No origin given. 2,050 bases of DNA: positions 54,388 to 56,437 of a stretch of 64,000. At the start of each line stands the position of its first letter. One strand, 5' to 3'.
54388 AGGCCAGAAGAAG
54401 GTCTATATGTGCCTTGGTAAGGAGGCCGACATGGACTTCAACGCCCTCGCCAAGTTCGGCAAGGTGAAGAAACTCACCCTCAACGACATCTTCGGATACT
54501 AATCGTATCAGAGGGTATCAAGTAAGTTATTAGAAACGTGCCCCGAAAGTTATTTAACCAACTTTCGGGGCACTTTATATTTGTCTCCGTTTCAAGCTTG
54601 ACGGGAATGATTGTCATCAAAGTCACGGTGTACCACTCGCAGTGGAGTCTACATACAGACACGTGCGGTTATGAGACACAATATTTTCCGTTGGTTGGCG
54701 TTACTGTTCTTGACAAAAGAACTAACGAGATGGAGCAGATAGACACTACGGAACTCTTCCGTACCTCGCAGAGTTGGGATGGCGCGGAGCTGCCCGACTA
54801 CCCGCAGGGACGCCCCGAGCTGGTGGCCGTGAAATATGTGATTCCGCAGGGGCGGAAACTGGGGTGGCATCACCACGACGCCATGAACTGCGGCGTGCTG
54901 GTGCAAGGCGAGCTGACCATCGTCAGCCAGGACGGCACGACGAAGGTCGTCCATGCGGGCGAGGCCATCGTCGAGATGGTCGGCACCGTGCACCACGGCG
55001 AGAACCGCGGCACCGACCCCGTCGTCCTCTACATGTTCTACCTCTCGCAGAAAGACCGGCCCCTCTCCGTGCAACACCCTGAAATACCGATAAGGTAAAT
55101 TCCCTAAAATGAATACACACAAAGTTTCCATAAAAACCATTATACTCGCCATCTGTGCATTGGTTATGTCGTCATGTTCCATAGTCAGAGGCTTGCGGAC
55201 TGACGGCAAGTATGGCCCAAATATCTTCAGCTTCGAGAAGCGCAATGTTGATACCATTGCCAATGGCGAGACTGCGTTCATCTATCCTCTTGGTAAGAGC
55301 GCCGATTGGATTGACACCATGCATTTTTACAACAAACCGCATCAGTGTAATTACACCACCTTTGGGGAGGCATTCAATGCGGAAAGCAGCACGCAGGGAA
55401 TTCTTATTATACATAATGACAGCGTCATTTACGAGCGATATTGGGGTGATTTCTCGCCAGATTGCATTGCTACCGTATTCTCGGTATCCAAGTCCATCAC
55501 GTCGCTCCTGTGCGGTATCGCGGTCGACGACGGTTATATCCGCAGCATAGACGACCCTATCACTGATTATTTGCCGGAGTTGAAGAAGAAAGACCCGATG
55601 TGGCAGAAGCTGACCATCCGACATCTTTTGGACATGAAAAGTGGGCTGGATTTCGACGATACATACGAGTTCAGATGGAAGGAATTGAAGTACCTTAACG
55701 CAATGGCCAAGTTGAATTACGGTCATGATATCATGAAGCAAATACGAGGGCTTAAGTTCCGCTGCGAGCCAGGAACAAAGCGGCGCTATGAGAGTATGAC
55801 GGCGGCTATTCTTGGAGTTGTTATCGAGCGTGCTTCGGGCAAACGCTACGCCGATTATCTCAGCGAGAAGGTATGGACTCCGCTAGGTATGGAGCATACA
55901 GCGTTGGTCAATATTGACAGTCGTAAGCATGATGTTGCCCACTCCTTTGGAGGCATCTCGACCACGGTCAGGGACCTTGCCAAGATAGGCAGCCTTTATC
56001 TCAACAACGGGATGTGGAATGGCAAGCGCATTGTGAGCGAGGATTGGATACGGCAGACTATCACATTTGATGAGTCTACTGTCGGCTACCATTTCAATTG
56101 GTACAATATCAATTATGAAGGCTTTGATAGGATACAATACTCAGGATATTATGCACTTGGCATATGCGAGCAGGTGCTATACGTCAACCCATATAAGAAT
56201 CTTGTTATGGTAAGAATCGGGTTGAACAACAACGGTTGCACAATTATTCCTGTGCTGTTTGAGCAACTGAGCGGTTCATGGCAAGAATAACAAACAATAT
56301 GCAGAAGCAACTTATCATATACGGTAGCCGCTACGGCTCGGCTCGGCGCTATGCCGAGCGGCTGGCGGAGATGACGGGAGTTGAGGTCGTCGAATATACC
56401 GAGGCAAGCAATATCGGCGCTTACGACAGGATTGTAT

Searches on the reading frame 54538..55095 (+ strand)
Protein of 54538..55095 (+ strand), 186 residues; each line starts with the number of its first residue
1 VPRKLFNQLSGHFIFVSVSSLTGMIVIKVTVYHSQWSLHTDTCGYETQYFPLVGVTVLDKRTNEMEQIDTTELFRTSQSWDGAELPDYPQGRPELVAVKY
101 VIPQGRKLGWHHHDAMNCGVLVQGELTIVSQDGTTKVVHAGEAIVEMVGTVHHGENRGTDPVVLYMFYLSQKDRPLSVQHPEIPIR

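Call 84: search_protein_families(library=pfam, proteins=[window:54538-55095:+], max_evalue=0.0001)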
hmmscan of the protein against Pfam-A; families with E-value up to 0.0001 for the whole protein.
window:54538-55095:+ (186 aa): 1 family
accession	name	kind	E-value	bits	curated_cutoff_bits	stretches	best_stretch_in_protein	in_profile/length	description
PF07883.17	Cupin_2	-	3.4e-11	43.1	27.2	1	101-167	4-69/70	Cupin domain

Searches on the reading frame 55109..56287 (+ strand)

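Call 84: search_protein_families(library=pfam, proteins=[window:55109-56287:+], max_evalue=0.0001)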
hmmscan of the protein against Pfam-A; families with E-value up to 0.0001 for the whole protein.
window:55109-56287:+ (393 aa): 1 family
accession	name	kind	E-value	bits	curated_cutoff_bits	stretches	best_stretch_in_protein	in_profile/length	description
PF00144.29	Beta-lactamase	-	6.1e-42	144.4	27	1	98-368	19-305/329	Beta-lactamase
